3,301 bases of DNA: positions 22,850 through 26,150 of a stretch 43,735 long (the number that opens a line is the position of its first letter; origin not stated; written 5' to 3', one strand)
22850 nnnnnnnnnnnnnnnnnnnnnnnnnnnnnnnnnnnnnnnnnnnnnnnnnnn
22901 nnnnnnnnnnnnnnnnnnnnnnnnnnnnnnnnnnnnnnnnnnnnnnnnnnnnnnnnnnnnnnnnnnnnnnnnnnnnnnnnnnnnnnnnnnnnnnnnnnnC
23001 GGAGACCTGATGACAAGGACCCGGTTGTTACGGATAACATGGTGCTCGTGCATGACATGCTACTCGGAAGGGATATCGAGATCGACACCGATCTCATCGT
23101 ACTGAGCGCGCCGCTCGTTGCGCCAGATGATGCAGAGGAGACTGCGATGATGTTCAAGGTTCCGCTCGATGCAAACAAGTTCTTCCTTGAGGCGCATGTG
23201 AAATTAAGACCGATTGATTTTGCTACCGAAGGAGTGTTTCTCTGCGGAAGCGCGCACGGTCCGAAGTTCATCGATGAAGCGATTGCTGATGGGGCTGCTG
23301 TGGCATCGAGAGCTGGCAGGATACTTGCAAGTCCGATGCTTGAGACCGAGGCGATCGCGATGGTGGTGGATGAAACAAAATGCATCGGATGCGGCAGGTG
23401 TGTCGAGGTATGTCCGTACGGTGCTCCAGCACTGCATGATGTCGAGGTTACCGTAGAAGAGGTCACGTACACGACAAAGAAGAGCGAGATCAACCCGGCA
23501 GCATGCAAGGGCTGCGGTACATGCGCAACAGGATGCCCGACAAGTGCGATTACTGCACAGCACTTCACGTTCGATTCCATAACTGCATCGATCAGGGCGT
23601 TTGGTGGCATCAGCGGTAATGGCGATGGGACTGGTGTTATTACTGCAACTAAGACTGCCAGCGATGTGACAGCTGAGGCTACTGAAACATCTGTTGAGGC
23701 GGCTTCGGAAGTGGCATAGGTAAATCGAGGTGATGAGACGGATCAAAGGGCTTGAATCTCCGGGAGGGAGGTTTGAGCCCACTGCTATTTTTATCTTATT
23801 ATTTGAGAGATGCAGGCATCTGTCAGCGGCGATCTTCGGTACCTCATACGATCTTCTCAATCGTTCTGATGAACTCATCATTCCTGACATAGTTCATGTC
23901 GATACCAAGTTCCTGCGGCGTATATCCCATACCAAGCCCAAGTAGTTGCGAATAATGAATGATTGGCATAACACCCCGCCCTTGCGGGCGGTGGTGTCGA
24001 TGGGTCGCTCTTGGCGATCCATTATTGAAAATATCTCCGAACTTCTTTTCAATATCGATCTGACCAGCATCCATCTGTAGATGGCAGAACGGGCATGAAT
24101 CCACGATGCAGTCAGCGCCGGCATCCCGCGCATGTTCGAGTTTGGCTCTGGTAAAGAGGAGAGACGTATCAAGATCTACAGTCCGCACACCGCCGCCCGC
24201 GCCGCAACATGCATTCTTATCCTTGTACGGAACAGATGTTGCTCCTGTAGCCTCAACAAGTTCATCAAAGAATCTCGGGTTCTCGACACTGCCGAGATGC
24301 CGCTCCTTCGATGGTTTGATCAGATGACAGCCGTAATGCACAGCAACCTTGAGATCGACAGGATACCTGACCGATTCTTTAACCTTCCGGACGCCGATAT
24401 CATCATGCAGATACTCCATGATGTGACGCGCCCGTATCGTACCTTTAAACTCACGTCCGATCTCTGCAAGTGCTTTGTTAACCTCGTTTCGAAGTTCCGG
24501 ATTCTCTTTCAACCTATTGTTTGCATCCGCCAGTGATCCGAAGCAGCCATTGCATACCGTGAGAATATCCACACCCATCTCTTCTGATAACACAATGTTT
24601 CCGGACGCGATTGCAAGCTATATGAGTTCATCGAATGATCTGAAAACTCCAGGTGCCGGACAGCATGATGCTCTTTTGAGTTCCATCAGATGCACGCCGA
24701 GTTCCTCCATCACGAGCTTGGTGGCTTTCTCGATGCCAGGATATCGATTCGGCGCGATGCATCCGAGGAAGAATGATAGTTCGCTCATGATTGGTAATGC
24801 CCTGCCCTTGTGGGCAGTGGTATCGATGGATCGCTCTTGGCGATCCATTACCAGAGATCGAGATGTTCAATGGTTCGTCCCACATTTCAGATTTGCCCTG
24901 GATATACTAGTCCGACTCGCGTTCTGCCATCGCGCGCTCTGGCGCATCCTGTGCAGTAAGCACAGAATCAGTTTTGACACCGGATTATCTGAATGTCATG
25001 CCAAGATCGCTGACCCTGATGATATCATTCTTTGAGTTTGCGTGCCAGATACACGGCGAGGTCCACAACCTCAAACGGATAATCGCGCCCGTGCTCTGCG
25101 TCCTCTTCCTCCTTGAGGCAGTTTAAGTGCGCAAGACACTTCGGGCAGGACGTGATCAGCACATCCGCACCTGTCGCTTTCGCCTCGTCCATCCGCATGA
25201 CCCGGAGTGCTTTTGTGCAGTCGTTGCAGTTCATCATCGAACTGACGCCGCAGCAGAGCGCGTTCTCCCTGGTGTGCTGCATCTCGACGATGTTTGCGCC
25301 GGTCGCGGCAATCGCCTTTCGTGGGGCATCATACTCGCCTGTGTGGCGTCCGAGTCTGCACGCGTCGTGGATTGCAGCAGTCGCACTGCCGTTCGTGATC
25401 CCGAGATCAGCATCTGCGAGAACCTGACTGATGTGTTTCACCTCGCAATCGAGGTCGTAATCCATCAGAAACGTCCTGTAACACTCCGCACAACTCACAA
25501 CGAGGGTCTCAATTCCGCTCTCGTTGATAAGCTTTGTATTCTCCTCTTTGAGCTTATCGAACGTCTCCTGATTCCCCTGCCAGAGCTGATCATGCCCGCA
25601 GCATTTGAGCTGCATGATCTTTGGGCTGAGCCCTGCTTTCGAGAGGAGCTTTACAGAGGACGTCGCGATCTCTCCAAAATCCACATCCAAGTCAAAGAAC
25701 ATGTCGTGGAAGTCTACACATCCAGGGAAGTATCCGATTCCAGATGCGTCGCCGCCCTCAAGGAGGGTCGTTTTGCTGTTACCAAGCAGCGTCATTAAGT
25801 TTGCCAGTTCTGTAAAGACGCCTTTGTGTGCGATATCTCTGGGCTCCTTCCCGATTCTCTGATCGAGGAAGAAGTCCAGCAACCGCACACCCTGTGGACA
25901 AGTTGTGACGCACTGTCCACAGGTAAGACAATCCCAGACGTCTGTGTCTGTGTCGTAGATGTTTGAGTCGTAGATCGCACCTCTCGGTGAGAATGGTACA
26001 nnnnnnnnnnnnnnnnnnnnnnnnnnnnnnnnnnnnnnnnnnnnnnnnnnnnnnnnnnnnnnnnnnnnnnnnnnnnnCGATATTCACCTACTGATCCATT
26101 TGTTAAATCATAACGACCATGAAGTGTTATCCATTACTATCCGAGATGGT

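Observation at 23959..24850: A 64-66 nt two-hairpin palindromic element, once as an in-frame insertion in hdrB and once at its start codon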

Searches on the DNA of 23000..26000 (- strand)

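Call 8: search_rna_families(source=window, start=23000, end=26000, threshold=evalue, max_evalue=10)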
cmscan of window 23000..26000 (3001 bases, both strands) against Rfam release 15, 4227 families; matches with E-value up to 10: 0.
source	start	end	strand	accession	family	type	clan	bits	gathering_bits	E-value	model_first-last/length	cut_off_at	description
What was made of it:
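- On Any curated RNA family (Rfam 15): 0 matches at E<=10 in 23000-26000 on both strands (call 8).
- There is no Rfam match at E<=10 (call 8).
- Tried and rejected: Rfam scan of 23000-26000 at E<=10: nothing (call 8).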

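Call 21: build_rna_model(alignment_id=A2, structure=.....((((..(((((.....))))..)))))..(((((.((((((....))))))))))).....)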
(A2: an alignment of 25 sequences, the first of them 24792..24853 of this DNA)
Model R1 built from alignment A2 (25 sequences, 66 columns); structure: as given.
model positions 61; base pairs 20; branch points 1; effective number of sequences 2.89; information 0.916 bits per position. Calibrated on 0.2 Mb of random sequence (short: E-values are rough).
structure used (alignment columns):
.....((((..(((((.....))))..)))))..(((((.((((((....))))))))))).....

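Call 22: search_with_rna_model(model_id=R1, sources=[window, L001, L002, L003, L004, L005, L006, L007, L008, L009, L010, L011, L012, L013, L014, L015, L016, L017, L018, L019, L020, L021, L022, L023, L024], max_evalue=10)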
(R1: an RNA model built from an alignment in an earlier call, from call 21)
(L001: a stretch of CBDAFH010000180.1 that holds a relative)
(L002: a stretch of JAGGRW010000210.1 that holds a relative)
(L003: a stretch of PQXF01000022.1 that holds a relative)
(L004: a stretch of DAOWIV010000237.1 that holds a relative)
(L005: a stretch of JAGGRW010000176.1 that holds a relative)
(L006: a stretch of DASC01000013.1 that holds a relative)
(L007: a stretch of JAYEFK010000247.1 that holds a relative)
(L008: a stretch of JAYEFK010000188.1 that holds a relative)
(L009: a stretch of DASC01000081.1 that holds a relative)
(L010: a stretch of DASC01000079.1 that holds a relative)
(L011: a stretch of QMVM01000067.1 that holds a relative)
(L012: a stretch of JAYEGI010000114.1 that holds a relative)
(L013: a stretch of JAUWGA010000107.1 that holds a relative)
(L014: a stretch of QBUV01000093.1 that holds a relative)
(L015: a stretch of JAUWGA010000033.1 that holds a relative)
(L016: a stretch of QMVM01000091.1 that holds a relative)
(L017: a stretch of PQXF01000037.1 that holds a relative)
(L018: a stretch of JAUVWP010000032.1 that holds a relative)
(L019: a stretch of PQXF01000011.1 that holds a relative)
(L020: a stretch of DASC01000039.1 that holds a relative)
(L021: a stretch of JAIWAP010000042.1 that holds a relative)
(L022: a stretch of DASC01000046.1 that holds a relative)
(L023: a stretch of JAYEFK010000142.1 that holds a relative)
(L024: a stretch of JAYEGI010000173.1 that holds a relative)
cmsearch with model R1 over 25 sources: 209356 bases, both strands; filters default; matches with E-value up to 10: 45.
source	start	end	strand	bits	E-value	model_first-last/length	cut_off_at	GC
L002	6814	6874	+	87.9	2.3e-21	1-61/61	no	0.61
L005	480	540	-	87.9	2.3e-21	1-61/61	no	0.61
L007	3201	3261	-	84.3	2.3e-20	1-61/61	no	0.59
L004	2670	2730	-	83.8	3.1e-20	1-61/61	no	0.57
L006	6755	6816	+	83.7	3.2e-20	1-61/61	no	0.55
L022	4288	4348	-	82.1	8.8e-20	1-61/61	no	0.57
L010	3470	3530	-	81.6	1.3e-19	1-61/61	no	0.59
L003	4917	4978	-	80.8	2e-19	1-61/61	no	0.55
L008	542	603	-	80.2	2.9e-19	1-61/61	no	0.53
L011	2182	2243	-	78.8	6.9e-19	1-61/61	no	0.5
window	24792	24853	-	78.6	7.8e-19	1-61/61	no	0.55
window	23966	24027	-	76.6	2.8e-18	1-61/61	no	0.61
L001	1757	1818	+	75.3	6.4e-18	1-61/61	no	0.58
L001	931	992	+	74.2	1.3e-17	1-61/61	no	0.6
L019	5560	5619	+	73.3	2.3e-17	1-61/61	no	0.53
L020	1097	1156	-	73.3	2.3e-17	1-61/61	no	0.53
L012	3086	3147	-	72.6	3.5e-17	1-61/61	no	0.55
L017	2559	2620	+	72.4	3.8e-17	1-61/61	no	0.58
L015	2961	3025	+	71.7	6.2e-17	1-61/61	no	0.54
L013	2890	2948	-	69.4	2.4e-16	1-61/61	no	0.59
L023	318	382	+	69.1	2.9e-16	1-61/61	no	0.55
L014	3935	3999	-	66.5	1.6e-15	1-61/61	no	0.52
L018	208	266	+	63.8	8.6e-15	1-61/61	no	0.58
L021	1922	1980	+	63.8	8.6e-15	1-61/61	no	0.58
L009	1989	2050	+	61.5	3.5e-14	1-61/61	no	0.6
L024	1655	1719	-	59.5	1.2e-13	1-61/61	no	0.55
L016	2668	2726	+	52.4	1.1e-11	1-61/61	no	0.56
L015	3036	3076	+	34.7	6.7e-07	1-61/61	no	0.51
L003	4946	5006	+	24.4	0.00041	1-61/61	no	0.52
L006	6727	6787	-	24.4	0.00041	1-61/61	no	0.52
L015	3018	3076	-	22.9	0.0011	1-61/61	no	0.49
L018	208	266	-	22.9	0.0011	1-61/61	no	0.58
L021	1922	1980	-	22.9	0.0011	1-61/61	no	0.58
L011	2211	2271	+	19.6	0.0087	1-61/61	no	0.51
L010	3503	3525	+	17.8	0.026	6-28/61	no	0.48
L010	1862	1920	-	15.6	0.1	1-61/61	no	0.73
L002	6819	6841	-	14.9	0.16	6-28/61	no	0.52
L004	2703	2725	+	14.9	0.16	6-28/61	no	0.52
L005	513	535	+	14.9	0.16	6-28/61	no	0.52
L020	1097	1156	+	12.9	0.54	1-61/61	no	0.53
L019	5560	5619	-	12.9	0.54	1-61/61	no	0.53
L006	1976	2019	-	11.5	1.4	1-61/61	no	0.48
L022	4321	4343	+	10.9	2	6-28/61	no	0.48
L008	576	598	+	10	3.3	6-28/61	no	0.48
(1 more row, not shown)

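Call 56: search_with_rna_model(model_id=R1, sources=[L026, L027, L028, L029, L030, L031, L032, L033, L034, L035, L036, L037, L038, L039, L040, L041, L042, L043, L044, L045, L047, L048, L049, L050, L051, L052, L053, L056, L084, L085, L086, L087, L088, L089, L090, L091, L092, L093, L094, L095, L096, L097, L098, L099, L100, L101, L102, L103, L104, L105], max_evalue=1)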
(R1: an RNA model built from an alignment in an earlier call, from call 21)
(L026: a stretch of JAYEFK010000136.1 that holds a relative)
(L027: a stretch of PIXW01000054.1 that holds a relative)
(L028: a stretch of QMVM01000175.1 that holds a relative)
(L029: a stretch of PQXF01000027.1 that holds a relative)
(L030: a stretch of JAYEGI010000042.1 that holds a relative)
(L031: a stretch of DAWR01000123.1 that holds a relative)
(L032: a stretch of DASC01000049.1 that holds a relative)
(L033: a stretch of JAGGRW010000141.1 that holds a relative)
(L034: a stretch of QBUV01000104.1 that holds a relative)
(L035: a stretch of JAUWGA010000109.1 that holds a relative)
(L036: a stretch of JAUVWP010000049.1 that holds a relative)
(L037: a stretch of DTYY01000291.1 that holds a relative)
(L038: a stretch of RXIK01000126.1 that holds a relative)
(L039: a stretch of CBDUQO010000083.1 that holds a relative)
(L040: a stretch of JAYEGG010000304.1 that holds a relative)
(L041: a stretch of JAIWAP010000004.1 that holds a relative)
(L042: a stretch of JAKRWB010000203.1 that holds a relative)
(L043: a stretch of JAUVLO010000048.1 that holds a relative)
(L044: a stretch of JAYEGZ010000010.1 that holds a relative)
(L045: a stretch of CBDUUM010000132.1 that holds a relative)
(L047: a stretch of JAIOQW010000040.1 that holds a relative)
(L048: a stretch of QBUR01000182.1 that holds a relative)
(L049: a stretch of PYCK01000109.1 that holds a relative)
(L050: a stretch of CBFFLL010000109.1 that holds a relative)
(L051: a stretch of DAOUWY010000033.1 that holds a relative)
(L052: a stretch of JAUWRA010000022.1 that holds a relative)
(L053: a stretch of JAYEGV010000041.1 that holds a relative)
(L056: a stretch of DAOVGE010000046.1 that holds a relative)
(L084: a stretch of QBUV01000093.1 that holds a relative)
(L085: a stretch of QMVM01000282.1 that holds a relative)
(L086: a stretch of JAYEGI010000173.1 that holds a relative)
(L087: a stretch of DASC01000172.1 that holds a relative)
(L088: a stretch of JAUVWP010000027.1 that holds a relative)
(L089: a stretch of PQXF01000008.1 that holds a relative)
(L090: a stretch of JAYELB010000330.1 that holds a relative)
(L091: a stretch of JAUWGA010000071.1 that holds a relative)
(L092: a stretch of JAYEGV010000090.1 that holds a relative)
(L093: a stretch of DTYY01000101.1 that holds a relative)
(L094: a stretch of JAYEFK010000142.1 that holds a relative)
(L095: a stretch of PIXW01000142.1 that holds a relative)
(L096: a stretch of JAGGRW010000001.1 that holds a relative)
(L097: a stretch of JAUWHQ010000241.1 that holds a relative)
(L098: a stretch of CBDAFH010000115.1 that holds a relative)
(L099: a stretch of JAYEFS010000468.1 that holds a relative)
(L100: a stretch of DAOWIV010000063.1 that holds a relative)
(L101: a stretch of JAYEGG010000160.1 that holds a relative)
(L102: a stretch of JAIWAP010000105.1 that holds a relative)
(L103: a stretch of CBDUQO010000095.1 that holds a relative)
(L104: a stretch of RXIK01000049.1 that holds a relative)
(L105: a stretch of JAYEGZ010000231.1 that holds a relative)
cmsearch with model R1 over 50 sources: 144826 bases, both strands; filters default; matches with E-value up to 1: 9.
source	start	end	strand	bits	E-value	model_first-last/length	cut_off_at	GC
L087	984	1048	+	69.3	1.9e-16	1-61/61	no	0.51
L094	984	1048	+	69.1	2e-16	1-61/61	no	0.55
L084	984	1048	+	66.5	1.1e-15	1-61/61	no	0.52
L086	984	1048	+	59.5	8.4e-14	1-61/61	no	0.55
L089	984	1048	+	57.2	3.5e-13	1-61/61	no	0.57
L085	984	1048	+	35.4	2.9e-07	1-61/61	no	0.54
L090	984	1048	+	31.9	2.7e-06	1-61/61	no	0.49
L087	1013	1073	-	25.2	0.00018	1-61/61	no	0.52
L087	2119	2174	+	17.9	0.016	1-61/61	no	0.52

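Call 71: search_with_rna_model(model_id=R1, source=window, filters=off, max_evalue=1)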
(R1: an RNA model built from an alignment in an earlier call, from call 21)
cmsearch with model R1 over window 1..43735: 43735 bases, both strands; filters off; matches with E-value up to 1: 5.
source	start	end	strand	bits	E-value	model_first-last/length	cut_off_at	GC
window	24792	24853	-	78.6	1.6e-19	1-61/61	no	0.55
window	23966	24027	-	76.6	5.9e-19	1-61/61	no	0.61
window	24792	24853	+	15.7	0.02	1-61/61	no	0.55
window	23966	24027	+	14.8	0.035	1-61/61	no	0.61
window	11752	11797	-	9.7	0.86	1-61/61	no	0.48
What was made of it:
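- No extra copy was found in 145 kb of unbiased ANME-2 sequence (call 56) or in the rest of the window (call 71).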
